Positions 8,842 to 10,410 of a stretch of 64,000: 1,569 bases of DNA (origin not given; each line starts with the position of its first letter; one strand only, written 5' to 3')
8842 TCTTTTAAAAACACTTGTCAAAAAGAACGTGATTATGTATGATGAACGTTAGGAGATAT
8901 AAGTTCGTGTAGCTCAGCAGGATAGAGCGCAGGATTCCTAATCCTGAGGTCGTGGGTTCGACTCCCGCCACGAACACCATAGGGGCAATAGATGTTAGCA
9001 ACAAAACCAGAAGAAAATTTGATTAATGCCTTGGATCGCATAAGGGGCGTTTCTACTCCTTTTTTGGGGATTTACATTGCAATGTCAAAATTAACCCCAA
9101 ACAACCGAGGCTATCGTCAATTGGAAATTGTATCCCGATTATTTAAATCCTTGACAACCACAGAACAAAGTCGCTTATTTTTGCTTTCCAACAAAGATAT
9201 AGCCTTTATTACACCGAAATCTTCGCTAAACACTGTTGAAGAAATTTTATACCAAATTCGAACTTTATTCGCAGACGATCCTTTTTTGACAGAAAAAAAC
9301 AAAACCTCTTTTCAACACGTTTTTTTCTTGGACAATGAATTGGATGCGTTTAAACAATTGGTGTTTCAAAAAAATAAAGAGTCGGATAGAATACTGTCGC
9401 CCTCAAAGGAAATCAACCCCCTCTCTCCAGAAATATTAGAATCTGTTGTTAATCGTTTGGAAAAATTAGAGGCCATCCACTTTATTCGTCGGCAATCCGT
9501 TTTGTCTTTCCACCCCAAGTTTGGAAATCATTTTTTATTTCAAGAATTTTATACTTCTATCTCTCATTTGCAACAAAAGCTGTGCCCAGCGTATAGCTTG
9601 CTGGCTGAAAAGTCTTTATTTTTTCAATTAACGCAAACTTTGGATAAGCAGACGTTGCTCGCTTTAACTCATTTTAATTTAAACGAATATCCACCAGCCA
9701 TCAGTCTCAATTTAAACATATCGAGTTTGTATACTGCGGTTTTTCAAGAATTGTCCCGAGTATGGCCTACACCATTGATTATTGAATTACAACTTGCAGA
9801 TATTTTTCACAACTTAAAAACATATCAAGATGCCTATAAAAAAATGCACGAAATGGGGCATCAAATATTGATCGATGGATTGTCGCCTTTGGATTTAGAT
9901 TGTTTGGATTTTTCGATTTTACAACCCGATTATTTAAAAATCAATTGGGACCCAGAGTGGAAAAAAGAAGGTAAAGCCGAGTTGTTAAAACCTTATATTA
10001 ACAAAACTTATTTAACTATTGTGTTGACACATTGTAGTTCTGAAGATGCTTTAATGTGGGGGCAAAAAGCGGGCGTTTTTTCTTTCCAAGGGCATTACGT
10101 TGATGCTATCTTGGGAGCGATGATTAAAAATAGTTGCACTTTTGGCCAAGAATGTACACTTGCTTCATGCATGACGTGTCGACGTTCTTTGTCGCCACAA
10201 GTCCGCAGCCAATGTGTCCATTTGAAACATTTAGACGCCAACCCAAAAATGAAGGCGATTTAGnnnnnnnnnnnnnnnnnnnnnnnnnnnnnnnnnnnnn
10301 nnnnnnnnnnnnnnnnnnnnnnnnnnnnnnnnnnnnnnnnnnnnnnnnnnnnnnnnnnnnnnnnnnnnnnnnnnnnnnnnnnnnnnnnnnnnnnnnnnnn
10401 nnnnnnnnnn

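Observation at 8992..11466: Tandem paralogous proteins with doubly degenerate GGDEF-EAL architecture right after tRNA-Arg(CCT)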

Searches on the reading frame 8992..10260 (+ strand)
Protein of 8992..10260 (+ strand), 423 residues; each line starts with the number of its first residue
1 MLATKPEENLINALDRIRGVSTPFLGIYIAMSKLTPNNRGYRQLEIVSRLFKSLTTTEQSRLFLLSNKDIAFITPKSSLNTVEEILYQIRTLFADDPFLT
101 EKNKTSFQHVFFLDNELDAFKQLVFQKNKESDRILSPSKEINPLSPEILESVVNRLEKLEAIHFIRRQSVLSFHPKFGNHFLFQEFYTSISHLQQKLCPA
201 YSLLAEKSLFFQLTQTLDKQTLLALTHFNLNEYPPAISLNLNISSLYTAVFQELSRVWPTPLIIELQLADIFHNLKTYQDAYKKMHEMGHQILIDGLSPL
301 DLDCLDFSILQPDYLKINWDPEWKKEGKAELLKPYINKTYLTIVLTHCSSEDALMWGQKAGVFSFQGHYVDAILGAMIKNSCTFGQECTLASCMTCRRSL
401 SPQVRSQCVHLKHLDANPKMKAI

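Call 3: search_protein_families(library=pfam, proteins=[window:8992-10260:+], max_evalue=10)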
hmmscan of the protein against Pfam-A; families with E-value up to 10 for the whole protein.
window:8992-10260:+ (423 aa): 1 family
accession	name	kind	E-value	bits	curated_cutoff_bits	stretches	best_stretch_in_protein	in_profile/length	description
PF00563.25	EAL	-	8.1e-07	29.1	31.3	1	170-369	14-232/236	EAL domain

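Call 4: search_protein_families(library=ncbifam, proteins=[window:8992-10260:+], max_evalue=10)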
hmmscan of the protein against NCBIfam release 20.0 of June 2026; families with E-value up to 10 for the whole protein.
window:8992-10260:+ (423 aa): 1 family
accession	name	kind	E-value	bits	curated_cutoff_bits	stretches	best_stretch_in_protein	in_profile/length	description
NF008281.1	PRK11059.1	equivalog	0.027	12.8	663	1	180-295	423-545/633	RNase E specificity factor CsrD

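Call 7: find_homologous_proteins(query=window:8992-10260:+)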
Query window:8992-10260:+ (423 aa): 34 proteins with E <= 0.001 among 3852 candidates.
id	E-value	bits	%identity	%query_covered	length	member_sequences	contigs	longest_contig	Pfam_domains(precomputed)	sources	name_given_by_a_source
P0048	7.0e-283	956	100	100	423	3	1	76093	PF00563.26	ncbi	-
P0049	3.2e-155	535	56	100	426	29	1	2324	-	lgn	-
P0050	3.5e-150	519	54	100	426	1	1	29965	PF00563.26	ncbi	-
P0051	2.3e-149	516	54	100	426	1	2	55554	-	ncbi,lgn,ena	-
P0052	3.0e-149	515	54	100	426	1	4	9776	-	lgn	-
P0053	1.1e-148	514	54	100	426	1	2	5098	-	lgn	-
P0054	9.7e-148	511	54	100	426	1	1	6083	-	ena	-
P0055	6.5e-145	501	53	100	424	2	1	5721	-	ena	-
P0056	4.5e-144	498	52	100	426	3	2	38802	-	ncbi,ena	-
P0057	1.8e-130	454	48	100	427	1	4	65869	PF00563.26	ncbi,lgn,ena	-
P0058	2.9e-124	433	46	100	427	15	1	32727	PF00563.26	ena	-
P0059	1.0e-120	421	48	100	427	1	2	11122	PF00563.26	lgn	-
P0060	2.7e-102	361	42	99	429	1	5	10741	PF00563.26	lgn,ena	-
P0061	1.5e-101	358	42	99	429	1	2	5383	PF00563.26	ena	-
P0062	7.5e-100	353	41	99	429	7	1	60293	PF00563.26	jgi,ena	-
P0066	4.1e-97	344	41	98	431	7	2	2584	PF00563.26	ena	-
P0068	2.3e-96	341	42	97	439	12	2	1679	PF00563.26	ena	-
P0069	2.6e-94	335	41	97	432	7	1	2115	PF00563.26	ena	-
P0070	3.4e-94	334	40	99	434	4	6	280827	-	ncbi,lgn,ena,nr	ncbi:MAG: hypothetical protein J6Y03_00485 [Alphaproteobacteria bacterium]|nr:hypothetical protein [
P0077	1.5e-85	306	38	97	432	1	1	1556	PF00563.26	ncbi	-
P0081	9.2e-30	122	25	87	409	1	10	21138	-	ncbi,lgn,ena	-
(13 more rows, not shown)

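Call 8: find_encoding_contigs(protein=P0048, flank=10000, max_places=4)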
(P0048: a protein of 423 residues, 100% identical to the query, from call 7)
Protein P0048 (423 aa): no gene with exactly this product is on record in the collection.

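Call 9: find_encoding_contigs(protein=P0070, flank=10000, max_places=3)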
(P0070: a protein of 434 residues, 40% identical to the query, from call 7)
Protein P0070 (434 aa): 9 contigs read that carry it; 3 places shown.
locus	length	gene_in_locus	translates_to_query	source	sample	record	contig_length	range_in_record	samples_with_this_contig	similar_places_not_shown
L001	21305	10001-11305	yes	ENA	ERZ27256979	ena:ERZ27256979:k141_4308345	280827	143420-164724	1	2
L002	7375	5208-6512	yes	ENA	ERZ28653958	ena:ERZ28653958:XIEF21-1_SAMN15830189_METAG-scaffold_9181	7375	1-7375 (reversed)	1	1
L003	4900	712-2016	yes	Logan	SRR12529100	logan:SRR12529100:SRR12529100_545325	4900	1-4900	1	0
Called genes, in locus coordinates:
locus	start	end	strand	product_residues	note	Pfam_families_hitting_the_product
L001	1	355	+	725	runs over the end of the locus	PF13491:FtsK_4TM, PF17854:FtsK_alpha, PF01580:FtsK_SpoIIIE, PF09397:FtsK_gamma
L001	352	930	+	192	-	PF13302:Acetyltransf_3, PF13420:Acetyltransf_4 (weak), PF00583:Acetyltransf_1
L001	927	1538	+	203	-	PF03548:LolA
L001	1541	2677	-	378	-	PF00226:DnaJ, PF01556:DnaJ_C, PF00684:DnaJ_CXXCXGXG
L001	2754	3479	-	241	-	PF02390:Methyltransf_4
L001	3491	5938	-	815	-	PF00343:Phosphorylase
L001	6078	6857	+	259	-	-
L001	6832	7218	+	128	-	-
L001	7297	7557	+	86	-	PF01649:Ribosomal_S20p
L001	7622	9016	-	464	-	PF01406:tRNA-synt_1e, PF00133:tRNA-synt_1 (faint), PF09334:tRNA-synt_1g (weak), PF09190:DALR_2, PF23493:CysS_C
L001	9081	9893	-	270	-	PF01551:Peptidase_M23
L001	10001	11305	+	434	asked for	-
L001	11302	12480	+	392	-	PF00563:EAL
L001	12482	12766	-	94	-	PF00381:PTS-HPr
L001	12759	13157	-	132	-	PF03610:EIIA-man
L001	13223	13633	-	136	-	PF07475:Hpr_kinase_C, PF27840:ScmC (weak)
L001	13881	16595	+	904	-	PF07517:SecA_DEAD, PF00270:DEAD (faint), PF01043:SecA_PP_bind, PF21090:P-loop_SecA, PF07516:SecA_SW, PF02810:SEC-C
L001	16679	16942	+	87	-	-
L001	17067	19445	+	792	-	PF02446:Glyco_hydro_77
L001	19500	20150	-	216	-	-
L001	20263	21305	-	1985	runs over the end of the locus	PF02415:Chlam_PMP (faint), PF03895:YadA_anchor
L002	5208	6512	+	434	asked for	-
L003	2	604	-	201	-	?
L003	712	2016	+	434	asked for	-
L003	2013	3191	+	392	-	PF00563:EAL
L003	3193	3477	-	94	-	PF00381:PTS-HPr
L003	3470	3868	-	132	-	PF03610:EIIA-man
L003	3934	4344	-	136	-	PF07475:Hpr_kinase_C, PF27840:ScmC (weak)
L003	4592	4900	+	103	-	?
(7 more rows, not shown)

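Call 18: find_encoding_contigs(protein=P0081, flank=8000, max_places=2)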
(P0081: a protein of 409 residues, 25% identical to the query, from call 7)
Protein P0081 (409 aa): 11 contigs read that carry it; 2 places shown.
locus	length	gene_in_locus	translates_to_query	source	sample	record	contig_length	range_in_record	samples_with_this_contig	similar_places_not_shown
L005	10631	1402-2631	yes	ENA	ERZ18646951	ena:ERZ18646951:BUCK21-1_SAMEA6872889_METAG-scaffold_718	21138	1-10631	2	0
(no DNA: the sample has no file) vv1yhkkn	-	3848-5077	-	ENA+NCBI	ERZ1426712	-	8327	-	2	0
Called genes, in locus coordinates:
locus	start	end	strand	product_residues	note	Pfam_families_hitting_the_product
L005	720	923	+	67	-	PF04316:FlgM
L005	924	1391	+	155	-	PF05130:FlgN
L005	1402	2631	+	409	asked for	-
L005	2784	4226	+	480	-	PF02465:FliD_N, PF07195:FliD_C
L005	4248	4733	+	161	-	PF02561:FliS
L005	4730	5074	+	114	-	PF05400:FliT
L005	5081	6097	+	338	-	PF02120:Flg_hook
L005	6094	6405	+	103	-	PF01312:Bac_export_2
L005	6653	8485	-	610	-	PF00989:PAS, PF08448:PAS_4, PF08447:PAS_3, PF13426:PAS_9, PF00158:Sigma54_activat, PF14532:Sigma54_activ_2, PF25601:AAA_lid_14, PF02954:HTH_8, +4 more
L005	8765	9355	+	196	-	PF28245:Lipo_PTPT (weak), PF13620:CarboxypepD_reg, PF17210:SdrD_B (weak), PF22904:NOMO1-like_2nd (faint)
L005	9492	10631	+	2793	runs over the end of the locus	PF17210:SdrD_B, PF17210:SdrD_B, PF17210:SdrD_B, PF17210:SdrD_B, PF17210:SdrD_B, PF20009:GEVED, PF17210:SdrD_B, PF16130:DUF4842, +10 more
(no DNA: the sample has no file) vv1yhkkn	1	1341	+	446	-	?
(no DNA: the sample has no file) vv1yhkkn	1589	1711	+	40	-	-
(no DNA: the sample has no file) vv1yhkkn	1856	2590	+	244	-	-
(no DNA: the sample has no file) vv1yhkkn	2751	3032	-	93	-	-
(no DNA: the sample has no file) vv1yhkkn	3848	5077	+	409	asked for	-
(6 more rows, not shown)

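Call 23: predict_structure(alignment_id=A1)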
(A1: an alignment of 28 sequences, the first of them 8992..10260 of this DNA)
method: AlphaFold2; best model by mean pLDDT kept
length: 423 residues; sequences in the alignment: 28
mean_pLDDT: 86.6   pTM: 0.66
mean pLDDT of the five models: 86.6, 85.4, 85.2, 84.9, 84.8
residues with pLDDT >= 90: 212; 70-90: 181; 50-70: 17; < 50: 13
segments of 3 or more residues with pLDDT < 50: 1-3, 130-138
pLDDT, mean of each block of 10 residues (from residue 1): 72 85 90 85 87 78 91 82 86 81 75 89 70 43 81 91 94 90 93 83 81 90 91 94 95 94 95 95 97 95 92 96 90 92 95 93 95 87 78 89 87 80 55
secondary structure, 60 per line:
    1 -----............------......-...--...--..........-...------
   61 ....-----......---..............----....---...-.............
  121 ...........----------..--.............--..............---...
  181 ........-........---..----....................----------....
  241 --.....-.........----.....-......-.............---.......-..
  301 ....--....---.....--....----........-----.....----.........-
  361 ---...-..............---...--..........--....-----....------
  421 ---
elements in order: H6-17 E24-29 H41-50 E61-64 E70-75 H79-92 H97-100 E108-112 H113-131 H146-158 H161-164 E165-174 E178-188 H190-197 H207-226 E237-240 H243-247 H249-257 E262-266 H268-273 H275-287 E291-297 H299-304 H307-310 E314-318 H321-324 H329-336 E342-346 H351-359 E364-366 H368-381 H390-398 H402-405 H411-414

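Call 27: fold_search(model_id=the predicted structure, library=pdb)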
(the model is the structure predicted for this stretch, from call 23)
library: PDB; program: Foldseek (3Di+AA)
matches with E <= 10: 1124; with E <= 0.001: 94
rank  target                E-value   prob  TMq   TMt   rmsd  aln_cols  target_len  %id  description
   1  5xgb                  1.7e-12  1.00  0.38  0.30  16.5       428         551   13  Crystal structure of the PAS-GGDEF-EAL domain of PA0861 from Pseudomonas aeruginosa (released 2017-12-20)
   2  4rnf                  2.1e-12  1.00  0.38  0.38  16.8       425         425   14  PaMorA tandem diguanylate cyclase - mutant phosphodiesterase, apo form (released 2014-11-19)
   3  5xge                  9.0e-12  1.00  0.39  0.31  16.2       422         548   12  Crystal structure of the PAS-GGDEF-EAL domain of PA0861 from Pseudomonas aeruginosa in complex with cyclic di-GMP (released 2017-12-20)
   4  6pwk_B                1.0e-11  1.00  0.36  0.38  14.8       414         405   12  Vibrio cholerae LapD S helix-GGDEF-EAL (bound to c-di-GMP) (released 2019-10-09)
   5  6pwk_A                2.1e-11  1.00  0.40  0.42  14.7       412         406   13  Vibrio cholerae LapD S helix-GGDEF-EAL (bound to c-di-GMP) (released 2019-10-09)
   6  5xgd                  2.6e-11  1.00  0.39  0.31  16.7       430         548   13  Crystal structure of the PAS-GGDEF-EAL domain of PA0861 from Pseudomonas aeruginosa in complex with GTP (released 2017-12-20)
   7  5m3c_B                2.9e-11  1.00  0.39  0.39  16.8       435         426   14  Structure of the hybrid domain (GGDEF-EAL) of PA0575 from Pseudomonas aeruginosa PAO1 at 2.8 Ang. with GTP and Ca2+ bo (released 2017-12-20)
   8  5m3c_A                5.4e-11  1.00  0.32  0.33  15.1       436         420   16  Structure of the hybrid domain (GGDEF-EAL) of PA0575 from Pseudomonas aeruginosa PAO1 at 2.8 Ang. with GTP and Ca2+ bo (released 2017-12-20)
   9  9ce0_B                6.7e-11  1.00  0.32  0.19  16.8       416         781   15  DosP Apo Bent form (released 2024-11-20)
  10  6pwj_A                9.4e-11  1.00  0.41  0.42  16.3       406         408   13  Vibrio cholerae LapD S helix-GGDEF-EAL (apo) (released 2019-10-09)
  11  9cmf_A                4.7e-10  1.00  0.35  0.21  16.3       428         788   13  Substrate bound DosP (released 2024-11-20)
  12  3pjw                  5.3e-10  1.00  0.35  0.35  17.8       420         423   13  Structure of Pseudomonas fluorescence LapD GGDEF-EAL dual domain, I23 (released 2011-02-09)
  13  6pwj_B                8.8e-10  1.00  0.41  0.42  16.1       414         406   11  Vibrio cholerae LapD S helix-GGDEF-EAL (apo) (released 2019-10-09)
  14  9bkv_B                8.8e-10  1.00  0.34  0.20  16.2       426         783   12  DosP R97A bent form (released 2024-11-20)
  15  9bkv_A                2.0e-09  1.00  0.32  0.19  16.2       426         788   14  DosP R97A bent form (released 2024-11-20)
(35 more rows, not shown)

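Call 29: find_related_loci(query=A1, collection=genome_contigs, flank=8000)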
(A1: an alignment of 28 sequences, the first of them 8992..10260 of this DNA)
Query A1 (423 aa) in genome_contigs; peptide patterns used: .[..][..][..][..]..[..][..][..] (x = any residue, [..] = any of these).
49 stretches matched a pattern; 23 encode a relative of the query (tblastn E <= 1e-3); 23 distinct loci.
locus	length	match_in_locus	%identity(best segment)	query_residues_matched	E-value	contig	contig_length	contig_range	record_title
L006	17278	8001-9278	55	1-423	8e-160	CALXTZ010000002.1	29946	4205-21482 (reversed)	MAG: uncultured Alphaproteobacteria bacterium isolate BRZ_AF__bin11 genome assembly, contig: BRZ_AF__NODE_2358_length_29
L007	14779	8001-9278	54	1-423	2e-159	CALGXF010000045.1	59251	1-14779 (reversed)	MAG TPA_asm: uncultured Alphaproteobacteria bacterium isolate ERR1995250_bin.62_CONCOCT_v1.1_MAG genome assembly, contig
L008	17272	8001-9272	53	1-423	1e-153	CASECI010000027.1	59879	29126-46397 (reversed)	uncultured Alphaproteobacteria bacterium isolate CO.O44.metabat-bins.45 genome assembly, contig: CO.O44.metabat-bins.45.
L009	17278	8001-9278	52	1-423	9e-152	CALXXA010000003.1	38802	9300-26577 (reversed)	MAG: uncultured Alphaproteobacteria bacterium isolate E30__bin278 genome assembly, contig: E30__k127_3849547, whole geno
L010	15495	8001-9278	48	1-422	3e-137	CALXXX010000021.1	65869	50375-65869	MAG: uncultured Alphaproteobacteria bacterium isolate E27__bin304 genome assembly, contig: E27__k127_4007113, whole geno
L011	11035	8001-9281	47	1-423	5e-132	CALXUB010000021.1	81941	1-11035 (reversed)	MAG: uncultured Alphaproteobacteria bacterium isolate E02__bin238 genome assembly, contig: E02__k127_4560043, whole geno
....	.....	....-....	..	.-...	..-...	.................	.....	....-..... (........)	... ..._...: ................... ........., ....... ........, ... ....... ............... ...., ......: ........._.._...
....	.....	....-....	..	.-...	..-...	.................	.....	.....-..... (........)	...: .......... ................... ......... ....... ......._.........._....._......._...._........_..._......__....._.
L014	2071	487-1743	41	4-415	5e-106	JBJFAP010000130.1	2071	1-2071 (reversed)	MAG: Alphaproteobacteria bacterium isolate LOHA09_bin.005 NODE_36741_length_2071_cov_5.041171, whole genome shotgun sequ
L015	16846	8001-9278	47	1-422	3e-133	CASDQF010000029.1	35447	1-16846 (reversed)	uncultured Alphaproteobacteria bacterium isolate SI.O49.metabat-bins.29 genome assembly, contig: SI.O49.metabat-bins.29.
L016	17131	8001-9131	30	27-374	2e-48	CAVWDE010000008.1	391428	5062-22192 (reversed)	MAG: uncultured Alphaproteobacteria bacterium isolate MFD04944.bin.2.82 genome assembly, contig: contig_17527, whole gen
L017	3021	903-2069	31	27-374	4e-48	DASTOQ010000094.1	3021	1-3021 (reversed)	MAG TPA_asm: Steroidobacteraceae bacterium isolate SMAG_U2174 k141_1677680, whole genome shotgun sequence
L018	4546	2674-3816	30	28-377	2e-46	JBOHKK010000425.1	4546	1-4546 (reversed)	MAG: Geminicoccaceae bacterium isolate SD8037_metabat2.bin.36 NODE_9962_length_4546_cov_1.616882, whole genome shotgun s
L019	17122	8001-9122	32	27-371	2e-45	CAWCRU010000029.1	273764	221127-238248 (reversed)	MAG: uncultured Alphaproteobacteria bacterium isolate MFD04944.bin.2.104 genome assembly, contig: contig_59795, whole ge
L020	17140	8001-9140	31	24-374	1e-45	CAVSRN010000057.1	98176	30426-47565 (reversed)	MAG: uncultured Alphaproteobacteria bacterium isolate MFD05684.bin.3.198 genome assembly, contig: contig_61021, whole ge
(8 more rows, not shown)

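Call 40: search_protein_families(library=pfam, proteins=[L019:9240-10550:-], max_evalue=0.01)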
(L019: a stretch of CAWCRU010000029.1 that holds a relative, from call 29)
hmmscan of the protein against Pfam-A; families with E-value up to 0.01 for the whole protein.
L019:9240-10550:- (436 aa): 0 families
